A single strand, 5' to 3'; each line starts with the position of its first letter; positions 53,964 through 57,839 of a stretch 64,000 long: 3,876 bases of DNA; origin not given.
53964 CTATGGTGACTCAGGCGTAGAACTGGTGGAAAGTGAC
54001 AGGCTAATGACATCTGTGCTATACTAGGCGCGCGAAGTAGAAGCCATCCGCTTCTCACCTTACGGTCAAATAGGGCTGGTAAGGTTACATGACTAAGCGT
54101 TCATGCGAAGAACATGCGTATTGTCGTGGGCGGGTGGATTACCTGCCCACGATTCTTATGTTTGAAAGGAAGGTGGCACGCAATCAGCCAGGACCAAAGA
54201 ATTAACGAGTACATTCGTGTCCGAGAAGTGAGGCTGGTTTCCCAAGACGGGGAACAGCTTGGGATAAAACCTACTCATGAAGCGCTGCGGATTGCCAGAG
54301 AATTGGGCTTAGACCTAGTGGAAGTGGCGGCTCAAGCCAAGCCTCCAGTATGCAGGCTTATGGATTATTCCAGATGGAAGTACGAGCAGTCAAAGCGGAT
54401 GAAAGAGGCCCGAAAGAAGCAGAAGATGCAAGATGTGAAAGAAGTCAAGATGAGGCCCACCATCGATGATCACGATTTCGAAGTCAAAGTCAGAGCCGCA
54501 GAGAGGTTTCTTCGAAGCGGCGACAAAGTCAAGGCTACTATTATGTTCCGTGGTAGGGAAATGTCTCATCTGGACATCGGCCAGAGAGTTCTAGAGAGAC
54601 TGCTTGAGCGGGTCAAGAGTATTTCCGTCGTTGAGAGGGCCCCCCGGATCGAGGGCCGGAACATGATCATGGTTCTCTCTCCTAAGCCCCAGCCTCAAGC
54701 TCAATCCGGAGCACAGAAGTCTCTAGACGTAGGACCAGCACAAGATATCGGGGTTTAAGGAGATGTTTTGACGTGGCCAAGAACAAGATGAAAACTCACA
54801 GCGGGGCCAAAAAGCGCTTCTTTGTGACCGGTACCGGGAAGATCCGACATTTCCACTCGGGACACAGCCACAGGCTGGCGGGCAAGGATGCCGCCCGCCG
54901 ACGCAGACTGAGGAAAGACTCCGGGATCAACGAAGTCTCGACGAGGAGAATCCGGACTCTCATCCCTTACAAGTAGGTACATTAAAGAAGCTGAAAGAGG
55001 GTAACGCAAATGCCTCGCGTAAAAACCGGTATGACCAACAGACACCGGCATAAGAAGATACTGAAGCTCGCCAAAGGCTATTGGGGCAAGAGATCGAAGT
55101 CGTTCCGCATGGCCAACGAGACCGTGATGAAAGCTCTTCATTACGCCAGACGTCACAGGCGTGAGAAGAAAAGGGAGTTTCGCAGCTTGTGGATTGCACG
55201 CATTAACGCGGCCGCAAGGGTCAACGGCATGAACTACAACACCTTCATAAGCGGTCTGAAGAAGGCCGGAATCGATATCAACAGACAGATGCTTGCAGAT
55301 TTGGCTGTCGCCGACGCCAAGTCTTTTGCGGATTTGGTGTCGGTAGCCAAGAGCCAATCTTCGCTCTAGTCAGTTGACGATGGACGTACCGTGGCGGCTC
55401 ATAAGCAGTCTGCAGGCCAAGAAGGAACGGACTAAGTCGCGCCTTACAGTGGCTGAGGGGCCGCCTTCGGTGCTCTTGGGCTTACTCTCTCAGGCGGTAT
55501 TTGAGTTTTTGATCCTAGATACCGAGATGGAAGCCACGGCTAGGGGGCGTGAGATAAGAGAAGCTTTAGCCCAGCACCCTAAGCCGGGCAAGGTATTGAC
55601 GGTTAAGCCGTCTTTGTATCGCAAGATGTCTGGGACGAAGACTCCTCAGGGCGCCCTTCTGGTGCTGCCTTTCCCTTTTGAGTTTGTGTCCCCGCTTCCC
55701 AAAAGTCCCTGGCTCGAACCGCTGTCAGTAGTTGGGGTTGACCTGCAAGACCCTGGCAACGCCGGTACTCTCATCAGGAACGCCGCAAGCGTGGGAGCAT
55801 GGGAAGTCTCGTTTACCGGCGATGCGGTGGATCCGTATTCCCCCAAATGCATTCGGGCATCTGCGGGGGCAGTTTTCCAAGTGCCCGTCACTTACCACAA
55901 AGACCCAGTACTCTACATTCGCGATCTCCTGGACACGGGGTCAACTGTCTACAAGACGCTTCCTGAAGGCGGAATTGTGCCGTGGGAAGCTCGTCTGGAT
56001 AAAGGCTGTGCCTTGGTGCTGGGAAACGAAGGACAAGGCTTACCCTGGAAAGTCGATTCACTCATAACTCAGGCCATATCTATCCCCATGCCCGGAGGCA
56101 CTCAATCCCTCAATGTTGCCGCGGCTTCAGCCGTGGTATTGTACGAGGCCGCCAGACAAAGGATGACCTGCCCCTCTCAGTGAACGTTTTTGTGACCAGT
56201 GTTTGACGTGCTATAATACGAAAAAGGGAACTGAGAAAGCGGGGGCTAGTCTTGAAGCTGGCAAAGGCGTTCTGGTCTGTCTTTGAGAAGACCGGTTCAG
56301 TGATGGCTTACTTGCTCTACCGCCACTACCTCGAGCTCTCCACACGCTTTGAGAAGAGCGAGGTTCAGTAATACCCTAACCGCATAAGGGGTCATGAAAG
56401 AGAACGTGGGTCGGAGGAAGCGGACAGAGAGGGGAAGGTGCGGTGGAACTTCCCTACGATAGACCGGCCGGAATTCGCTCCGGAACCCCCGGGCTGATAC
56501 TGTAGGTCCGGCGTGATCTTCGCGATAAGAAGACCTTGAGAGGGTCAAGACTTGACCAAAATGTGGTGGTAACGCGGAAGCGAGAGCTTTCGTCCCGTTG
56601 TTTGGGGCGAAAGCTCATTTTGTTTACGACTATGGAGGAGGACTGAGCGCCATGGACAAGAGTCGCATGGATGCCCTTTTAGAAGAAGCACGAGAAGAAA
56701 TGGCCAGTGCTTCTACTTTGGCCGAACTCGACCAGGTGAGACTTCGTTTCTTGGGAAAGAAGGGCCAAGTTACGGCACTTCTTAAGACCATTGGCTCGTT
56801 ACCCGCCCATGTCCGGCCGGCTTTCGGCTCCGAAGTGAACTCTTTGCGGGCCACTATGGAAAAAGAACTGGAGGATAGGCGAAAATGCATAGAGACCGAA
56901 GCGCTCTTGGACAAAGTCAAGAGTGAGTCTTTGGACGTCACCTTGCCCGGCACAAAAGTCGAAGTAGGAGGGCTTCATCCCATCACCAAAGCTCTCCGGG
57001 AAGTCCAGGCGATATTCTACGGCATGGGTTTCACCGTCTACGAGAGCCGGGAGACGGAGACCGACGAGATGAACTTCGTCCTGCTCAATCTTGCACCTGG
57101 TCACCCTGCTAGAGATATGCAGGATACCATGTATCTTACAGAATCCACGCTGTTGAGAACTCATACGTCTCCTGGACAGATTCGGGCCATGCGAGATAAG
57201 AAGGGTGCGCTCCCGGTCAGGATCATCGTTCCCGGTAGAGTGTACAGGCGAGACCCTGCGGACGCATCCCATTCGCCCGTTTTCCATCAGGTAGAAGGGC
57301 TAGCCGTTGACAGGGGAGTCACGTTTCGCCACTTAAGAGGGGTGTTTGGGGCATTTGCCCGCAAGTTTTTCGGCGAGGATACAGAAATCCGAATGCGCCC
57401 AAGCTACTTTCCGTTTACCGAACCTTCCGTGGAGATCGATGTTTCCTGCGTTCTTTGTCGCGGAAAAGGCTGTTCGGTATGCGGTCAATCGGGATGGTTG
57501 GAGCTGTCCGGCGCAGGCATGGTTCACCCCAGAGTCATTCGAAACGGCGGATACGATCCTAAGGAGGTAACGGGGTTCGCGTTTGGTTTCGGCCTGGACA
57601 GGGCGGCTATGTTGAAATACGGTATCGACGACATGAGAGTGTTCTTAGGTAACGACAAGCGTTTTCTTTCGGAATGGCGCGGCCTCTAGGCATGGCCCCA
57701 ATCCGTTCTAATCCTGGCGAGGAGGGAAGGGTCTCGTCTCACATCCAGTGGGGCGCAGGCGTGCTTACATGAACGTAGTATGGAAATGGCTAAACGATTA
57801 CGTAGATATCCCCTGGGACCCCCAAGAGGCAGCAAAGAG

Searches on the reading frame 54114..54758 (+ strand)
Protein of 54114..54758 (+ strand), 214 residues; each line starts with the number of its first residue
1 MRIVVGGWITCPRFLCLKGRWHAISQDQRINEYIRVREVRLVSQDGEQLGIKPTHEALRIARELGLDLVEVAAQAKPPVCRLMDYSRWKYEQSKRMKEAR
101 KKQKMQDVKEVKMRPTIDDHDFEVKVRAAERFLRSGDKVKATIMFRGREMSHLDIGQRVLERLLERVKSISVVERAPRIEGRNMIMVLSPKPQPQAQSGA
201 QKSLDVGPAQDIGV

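Call 77: search_protein_families(library=pfam, proteins=[window:54114-54758:+], max_evalue=0.00001)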
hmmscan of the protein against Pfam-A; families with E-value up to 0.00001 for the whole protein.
window:54114-54758:+ (214 aa): 2 families
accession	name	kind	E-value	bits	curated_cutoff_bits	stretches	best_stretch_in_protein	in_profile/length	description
PF00707.27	IF3_C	-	1.7e-36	124.5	34.8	1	107-191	2-86/86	Translation initiation factor IF-3, C-terminal domain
PF05198.21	IF3_N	-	4.5e-32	110.5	26.9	1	30-99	1-70/70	Translation initiation factor IF-3, N-terminal domain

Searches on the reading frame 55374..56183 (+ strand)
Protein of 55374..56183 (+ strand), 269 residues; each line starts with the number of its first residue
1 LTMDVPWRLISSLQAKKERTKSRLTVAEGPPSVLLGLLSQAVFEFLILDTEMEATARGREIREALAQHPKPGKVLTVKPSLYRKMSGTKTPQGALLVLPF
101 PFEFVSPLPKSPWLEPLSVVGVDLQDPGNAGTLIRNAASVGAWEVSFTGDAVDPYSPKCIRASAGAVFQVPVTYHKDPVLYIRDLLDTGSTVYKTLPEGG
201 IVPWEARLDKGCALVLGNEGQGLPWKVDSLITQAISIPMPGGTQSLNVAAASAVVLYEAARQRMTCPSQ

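Call 77: search_protein_families(library=pfam, proteins=[window:55374-56183:+], max_evalue=0.00001)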
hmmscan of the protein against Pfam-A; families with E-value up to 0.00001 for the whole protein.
window:55374-56183:+ (269 aa): 2 families
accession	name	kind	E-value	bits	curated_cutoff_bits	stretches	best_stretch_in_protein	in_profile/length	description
PF00588.24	SpoU_methylase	-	5.3e-32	111.3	29.7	1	117-257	2-142/142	SpoU rRNA Methylase family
PF22435.1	MRM3-like_sub_bind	-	2.7e-09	37.8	27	1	10-95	7-83/84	MRM3-like substrate binding domain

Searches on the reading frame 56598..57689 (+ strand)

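Call 77: search_protein_families(library=pfam, proteins=[window:56598-57689:+], max_evalue=0.00001)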
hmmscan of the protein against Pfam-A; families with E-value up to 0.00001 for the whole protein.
window:56598-57689:+ (363 aa): 2 families
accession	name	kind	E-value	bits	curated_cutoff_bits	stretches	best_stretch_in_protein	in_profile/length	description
PF01409.25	tRNA-synt_2d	-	1.7e-92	309.8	19.8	1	112-359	2-245/246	tRNA synthetases class II core domain (F)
PF02912.23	Phe_tRNA-synt_N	-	5.1e-20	71.7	22.3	1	40-104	2-66/69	Aminoacyl tRNA synthetase class II, N-terminal domain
